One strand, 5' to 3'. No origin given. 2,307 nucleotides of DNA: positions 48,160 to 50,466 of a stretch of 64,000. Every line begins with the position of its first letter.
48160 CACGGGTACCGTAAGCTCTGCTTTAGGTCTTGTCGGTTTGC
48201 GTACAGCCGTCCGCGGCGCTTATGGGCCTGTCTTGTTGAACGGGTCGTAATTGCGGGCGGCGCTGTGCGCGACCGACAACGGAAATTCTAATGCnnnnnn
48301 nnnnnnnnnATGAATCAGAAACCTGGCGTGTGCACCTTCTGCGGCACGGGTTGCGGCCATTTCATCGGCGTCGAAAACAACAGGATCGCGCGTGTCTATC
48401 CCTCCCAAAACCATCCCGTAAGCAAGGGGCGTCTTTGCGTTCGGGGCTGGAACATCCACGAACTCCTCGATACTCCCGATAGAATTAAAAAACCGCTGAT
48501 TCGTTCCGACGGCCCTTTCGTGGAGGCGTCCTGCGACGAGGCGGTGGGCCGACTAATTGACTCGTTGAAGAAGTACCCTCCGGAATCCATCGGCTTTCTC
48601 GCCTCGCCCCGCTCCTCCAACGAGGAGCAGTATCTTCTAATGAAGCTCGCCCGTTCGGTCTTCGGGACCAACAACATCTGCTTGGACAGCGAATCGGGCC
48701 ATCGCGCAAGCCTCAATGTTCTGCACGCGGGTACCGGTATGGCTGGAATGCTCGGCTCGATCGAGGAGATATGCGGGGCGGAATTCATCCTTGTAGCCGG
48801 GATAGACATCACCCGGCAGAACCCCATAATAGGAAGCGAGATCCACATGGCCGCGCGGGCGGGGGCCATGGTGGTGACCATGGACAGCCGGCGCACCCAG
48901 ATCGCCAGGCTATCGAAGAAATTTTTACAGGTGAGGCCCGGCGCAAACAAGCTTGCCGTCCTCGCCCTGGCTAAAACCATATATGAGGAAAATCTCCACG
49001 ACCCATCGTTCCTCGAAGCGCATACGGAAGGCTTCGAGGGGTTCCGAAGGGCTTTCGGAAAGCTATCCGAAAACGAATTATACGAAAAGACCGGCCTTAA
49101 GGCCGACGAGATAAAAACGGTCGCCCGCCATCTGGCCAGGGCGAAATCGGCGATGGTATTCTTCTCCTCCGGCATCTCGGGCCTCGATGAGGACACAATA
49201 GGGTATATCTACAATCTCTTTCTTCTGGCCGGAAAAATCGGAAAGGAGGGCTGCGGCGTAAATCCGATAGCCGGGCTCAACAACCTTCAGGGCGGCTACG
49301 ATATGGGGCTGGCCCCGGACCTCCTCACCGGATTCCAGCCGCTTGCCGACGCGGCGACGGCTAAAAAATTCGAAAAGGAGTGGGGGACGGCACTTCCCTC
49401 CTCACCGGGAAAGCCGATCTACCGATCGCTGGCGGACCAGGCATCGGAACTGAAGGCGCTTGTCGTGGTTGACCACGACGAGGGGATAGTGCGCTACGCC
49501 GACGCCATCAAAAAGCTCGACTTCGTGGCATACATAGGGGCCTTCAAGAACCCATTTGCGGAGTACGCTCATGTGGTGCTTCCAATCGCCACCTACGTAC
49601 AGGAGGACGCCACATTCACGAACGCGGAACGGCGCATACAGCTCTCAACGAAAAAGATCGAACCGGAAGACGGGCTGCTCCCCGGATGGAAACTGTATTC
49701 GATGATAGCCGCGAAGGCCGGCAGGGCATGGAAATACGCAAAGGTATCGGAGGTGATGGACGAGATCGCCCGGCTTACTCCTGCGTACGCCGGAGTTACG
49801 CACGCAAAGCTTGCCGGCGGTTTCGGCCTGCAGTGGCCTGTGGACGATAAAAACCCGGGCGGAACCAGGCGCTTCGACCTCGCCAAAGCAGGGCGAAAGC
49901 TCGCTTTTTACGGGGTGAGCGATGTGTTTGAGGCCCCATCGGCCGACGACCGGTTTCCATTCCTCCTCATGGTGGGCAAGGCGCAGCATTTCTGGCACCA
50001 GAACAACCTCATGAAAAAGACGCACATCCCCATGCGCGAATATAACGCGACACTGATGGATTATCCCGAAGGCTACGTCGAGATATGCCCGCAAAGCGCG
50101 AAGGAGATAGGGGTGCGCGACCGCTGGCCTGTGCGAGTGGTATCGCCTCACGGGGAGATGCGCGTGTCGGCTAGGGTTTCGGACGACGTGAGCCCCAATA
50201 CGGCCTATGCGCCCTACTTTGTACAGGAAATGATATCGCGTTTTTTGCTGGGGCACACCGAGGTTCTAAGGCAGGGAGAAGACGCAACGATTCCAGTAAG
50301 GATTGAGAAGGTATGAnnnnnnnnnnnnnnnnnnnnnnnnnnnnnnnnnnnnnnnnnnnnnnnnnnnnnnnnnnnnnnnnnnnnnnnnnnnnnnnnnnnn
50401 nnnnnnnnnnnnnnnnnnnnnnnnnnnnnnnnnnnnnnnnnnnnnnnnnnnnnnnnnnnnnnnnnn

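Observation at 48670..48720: FdhF-like catalytic subunit has Gly at the position of the Mo-coordinating Sec/Cys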

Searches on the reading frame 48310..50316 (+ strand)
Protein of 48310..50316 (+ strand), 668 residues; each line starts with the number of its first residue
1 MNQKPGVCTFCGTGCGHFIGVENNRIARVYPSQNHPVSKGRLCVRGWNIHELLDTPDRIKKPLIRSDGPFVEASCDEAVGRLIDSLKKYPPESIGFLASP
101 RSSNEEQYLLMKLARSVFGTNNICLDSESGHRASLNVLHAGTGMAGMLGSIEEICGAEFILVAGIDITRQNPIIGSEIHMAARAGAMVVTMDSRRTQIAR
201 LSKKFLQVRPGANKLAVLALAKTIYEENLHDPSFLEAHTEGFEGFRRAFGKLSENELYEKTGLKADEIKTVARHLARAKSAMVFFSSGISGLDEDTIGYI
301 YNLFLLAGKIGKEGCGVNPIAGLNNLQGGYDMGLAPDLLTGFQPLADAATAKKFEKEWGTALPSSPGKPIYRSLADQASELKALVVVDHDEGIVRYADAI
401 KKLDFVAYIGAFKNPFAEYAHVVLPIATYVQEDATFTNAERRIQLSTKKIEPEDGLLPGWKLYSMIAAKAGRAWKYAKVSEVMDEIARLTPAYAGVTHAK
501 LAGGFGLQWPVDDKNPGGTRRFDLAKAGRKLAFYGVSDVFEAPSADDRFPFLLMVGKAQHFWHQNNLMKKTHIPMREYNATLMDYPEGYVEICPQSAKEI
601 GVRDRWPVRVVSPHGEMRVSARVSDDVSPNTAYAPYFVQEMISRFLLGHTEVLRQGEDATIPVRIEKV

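Call 5: search_protein_families(library=pfam, proteins=[window:48310-50316:+])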
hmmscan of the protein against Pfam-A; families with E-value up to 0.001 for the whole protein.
window:48310-50316:+ (668 aa): 3 families
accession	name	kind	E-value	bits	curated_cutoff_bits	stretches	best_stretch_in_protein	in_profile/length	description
PF00384.28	Molybdopterin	-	1.1e-31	110.6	24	1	58-467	1-351/353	Molybdopterin oxidoreductase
PF04879.21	Molybdop_Fe4S4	-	2.3e-13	50.3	22.7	1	4-52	4-52/55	Molybdopterin oxidoreductase Fe4S4 domain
PF01568.27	Molydop_binding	-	5.6e-10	39.7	26.8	1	582-636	25-78/110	Molydopterin dinucleotide binding domain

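Call 6: search_protein_families(library=ncbifam, proteins=[window:48310-50316:+])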
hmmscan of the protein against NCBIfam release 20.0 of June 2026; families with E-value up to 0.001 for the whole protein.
window:48310-50316:+ (668 aa): 23 families
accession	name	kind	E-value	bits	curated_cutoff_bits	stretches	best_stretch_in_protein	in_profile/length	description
TIGR01591.1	Fdh-alpha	equivalog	6.2e-135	450.9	666.25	1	7-640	2-645/672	formate dehydrogenase subunit alpha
NF047855.1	AssmNtatRedNasC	equivalog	2.2e-83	280.7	1100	1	6-639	23-677/708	assimilatory nitrate reductase catalytic subunit NasC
TIGR01701.1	Fdhalpha-like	subfamily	1.2e-41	142.7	582.15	1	53-501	94-586/744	FdhF/YdeP family oxidoreductase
NF041323.1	Nitr_red_NasA_Halo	equivalog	6.7e-39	134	1000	1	11-559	3-547/673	assimilatory nitrate reductase NasA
TIGR01973.1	NuoG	equivalog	6.1e-37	127.7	470.05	1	1-465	212-605/606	NADH-quinone oxidoreductase subunit NuoG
NF010055.0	PRK13532.1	equivalog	1.2e-30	106.5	904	2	6-240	45-292/830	nitrate reductase catalytic subunit NapA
NF012032.0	PRK15488.1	equivalog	1.5e-30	105.9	694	1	5-284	45-326/759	thiosulfate reductase PhsA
NF005895.0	PRK07860.1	equivalog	1.8e-30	105.6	802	1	5-492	238-680/811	NADH-quinone oxidoreductase subunit G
TIGR01706.1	NAPA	equivalog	7.4e-28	97.3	930.55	2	6-244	45-296/830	periplasmic nitrate reductase subunit alpha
NF041513.1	formate_DH_Act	exception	4.5e-24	84.3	1400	2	6-66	45-105/1067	formate dehydrogenase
TIGR01553.1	formate-DH-alph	equivalog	8.5e-24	83.4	814.2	1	6-241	47-306/1009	formate dehydrogenase-N subunit alpha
NF041783.2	mnquin_red_QrcB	equivalog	1.7e-23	82.7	440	1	3-315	52-364/695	menaquinone reductase molybdopterin-binding-like subunit QrcB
TIGR02693.1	arsenite_ox_L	equivalog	2.1e-17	62.4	359.05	2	191-472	272-575/806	arsenate reductase (azurin) large subunit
TIGR02166.1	dmsA_ynfE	subfamily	3.3e-17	61.8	777.7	1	8-243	49-303/794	DMSO/selenate family reductase complex A subunit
TIGR03479.1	DMSO_red_II_alp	subfamily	8e-16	57.3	984.75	1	9-239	64-307/913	molybdopterin-dependent oxidoreductase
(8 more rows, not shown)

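Call 7: search_solved_structures(query=window:48310-50316:+, show_alignments=3, max_evalue=1e-20)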
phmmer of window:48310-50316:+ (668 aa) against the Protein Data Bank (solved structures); distinct sequences matched with E-value up to 1e-20: 19.
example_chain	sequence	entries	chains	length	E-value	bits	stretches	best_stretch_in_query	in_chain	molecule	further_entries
9t1s_L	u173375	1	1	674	6.9e-103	348.6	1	7-646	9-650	formate dehydrogenase (coenzyme F420)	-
7bkb_D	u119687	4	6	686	2.3e-94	320.4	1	7-636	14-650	Formate dehydrogenase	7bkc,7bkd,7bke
8rqz_C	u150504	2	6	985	4.8e-94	319.4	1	6-636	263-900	Probable oxidoreductase YjgC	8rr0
9gzq_A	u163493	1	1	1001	5e-94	319.3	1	6-636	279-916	Probable oxidoreductase YjgC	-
9wxb_B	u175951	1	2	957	4.6e-88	299.6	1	7-636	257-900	Formate dehydrogenase alpha subunit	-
7qv7_S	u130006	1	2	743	1.5e-86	294.6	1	7-520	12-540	Hydrogen dependent carbon dioxide reductase subunit FdhF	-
1aa6_A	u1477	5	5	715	6.2e-84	286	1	6-636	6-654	FORMATE DEHYDROGENASE H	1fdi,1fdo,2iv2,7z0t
6tg9_A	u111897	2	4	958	6.4e-83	282.6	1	7-636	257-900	Formate dehydrogenase subunit alpha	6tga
7vw6_A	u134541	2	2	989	3.5e-69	237.2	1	6-646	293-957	Formate dehydrogenase | Tungsten-containing formate dehydrogenase alpha subunit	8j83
7e5z_A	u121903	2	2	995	3.5e-69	237.2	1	6-646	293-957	Formate dehydrogenase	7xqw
2jim_A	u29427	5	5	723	2.3e-42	148.6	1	5-664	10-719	PERIPLASMIC NITRATE REDUCTASE | PROTEIN (PERIPLASMIC NITRATE REDUCTASE)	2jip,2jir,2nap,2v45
2jio_A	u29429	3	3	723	2.8e-42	148.3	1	5-664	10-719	PERIPLASMIC NITRATE REDUCTASE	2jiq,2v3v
9vap_A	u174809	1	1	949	6.6e-39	137.2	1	4-349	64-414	Formate dehydrogenase molybdopterin-binding subunit FdhA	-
9bov_A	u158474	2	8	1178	1.4e-29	106.4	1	6-335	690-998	Molybdopterin oxidoreductase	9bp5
2nya_A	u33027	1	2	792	1.9e-28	102.6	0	7-239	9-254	Periplasmic nitrate reductase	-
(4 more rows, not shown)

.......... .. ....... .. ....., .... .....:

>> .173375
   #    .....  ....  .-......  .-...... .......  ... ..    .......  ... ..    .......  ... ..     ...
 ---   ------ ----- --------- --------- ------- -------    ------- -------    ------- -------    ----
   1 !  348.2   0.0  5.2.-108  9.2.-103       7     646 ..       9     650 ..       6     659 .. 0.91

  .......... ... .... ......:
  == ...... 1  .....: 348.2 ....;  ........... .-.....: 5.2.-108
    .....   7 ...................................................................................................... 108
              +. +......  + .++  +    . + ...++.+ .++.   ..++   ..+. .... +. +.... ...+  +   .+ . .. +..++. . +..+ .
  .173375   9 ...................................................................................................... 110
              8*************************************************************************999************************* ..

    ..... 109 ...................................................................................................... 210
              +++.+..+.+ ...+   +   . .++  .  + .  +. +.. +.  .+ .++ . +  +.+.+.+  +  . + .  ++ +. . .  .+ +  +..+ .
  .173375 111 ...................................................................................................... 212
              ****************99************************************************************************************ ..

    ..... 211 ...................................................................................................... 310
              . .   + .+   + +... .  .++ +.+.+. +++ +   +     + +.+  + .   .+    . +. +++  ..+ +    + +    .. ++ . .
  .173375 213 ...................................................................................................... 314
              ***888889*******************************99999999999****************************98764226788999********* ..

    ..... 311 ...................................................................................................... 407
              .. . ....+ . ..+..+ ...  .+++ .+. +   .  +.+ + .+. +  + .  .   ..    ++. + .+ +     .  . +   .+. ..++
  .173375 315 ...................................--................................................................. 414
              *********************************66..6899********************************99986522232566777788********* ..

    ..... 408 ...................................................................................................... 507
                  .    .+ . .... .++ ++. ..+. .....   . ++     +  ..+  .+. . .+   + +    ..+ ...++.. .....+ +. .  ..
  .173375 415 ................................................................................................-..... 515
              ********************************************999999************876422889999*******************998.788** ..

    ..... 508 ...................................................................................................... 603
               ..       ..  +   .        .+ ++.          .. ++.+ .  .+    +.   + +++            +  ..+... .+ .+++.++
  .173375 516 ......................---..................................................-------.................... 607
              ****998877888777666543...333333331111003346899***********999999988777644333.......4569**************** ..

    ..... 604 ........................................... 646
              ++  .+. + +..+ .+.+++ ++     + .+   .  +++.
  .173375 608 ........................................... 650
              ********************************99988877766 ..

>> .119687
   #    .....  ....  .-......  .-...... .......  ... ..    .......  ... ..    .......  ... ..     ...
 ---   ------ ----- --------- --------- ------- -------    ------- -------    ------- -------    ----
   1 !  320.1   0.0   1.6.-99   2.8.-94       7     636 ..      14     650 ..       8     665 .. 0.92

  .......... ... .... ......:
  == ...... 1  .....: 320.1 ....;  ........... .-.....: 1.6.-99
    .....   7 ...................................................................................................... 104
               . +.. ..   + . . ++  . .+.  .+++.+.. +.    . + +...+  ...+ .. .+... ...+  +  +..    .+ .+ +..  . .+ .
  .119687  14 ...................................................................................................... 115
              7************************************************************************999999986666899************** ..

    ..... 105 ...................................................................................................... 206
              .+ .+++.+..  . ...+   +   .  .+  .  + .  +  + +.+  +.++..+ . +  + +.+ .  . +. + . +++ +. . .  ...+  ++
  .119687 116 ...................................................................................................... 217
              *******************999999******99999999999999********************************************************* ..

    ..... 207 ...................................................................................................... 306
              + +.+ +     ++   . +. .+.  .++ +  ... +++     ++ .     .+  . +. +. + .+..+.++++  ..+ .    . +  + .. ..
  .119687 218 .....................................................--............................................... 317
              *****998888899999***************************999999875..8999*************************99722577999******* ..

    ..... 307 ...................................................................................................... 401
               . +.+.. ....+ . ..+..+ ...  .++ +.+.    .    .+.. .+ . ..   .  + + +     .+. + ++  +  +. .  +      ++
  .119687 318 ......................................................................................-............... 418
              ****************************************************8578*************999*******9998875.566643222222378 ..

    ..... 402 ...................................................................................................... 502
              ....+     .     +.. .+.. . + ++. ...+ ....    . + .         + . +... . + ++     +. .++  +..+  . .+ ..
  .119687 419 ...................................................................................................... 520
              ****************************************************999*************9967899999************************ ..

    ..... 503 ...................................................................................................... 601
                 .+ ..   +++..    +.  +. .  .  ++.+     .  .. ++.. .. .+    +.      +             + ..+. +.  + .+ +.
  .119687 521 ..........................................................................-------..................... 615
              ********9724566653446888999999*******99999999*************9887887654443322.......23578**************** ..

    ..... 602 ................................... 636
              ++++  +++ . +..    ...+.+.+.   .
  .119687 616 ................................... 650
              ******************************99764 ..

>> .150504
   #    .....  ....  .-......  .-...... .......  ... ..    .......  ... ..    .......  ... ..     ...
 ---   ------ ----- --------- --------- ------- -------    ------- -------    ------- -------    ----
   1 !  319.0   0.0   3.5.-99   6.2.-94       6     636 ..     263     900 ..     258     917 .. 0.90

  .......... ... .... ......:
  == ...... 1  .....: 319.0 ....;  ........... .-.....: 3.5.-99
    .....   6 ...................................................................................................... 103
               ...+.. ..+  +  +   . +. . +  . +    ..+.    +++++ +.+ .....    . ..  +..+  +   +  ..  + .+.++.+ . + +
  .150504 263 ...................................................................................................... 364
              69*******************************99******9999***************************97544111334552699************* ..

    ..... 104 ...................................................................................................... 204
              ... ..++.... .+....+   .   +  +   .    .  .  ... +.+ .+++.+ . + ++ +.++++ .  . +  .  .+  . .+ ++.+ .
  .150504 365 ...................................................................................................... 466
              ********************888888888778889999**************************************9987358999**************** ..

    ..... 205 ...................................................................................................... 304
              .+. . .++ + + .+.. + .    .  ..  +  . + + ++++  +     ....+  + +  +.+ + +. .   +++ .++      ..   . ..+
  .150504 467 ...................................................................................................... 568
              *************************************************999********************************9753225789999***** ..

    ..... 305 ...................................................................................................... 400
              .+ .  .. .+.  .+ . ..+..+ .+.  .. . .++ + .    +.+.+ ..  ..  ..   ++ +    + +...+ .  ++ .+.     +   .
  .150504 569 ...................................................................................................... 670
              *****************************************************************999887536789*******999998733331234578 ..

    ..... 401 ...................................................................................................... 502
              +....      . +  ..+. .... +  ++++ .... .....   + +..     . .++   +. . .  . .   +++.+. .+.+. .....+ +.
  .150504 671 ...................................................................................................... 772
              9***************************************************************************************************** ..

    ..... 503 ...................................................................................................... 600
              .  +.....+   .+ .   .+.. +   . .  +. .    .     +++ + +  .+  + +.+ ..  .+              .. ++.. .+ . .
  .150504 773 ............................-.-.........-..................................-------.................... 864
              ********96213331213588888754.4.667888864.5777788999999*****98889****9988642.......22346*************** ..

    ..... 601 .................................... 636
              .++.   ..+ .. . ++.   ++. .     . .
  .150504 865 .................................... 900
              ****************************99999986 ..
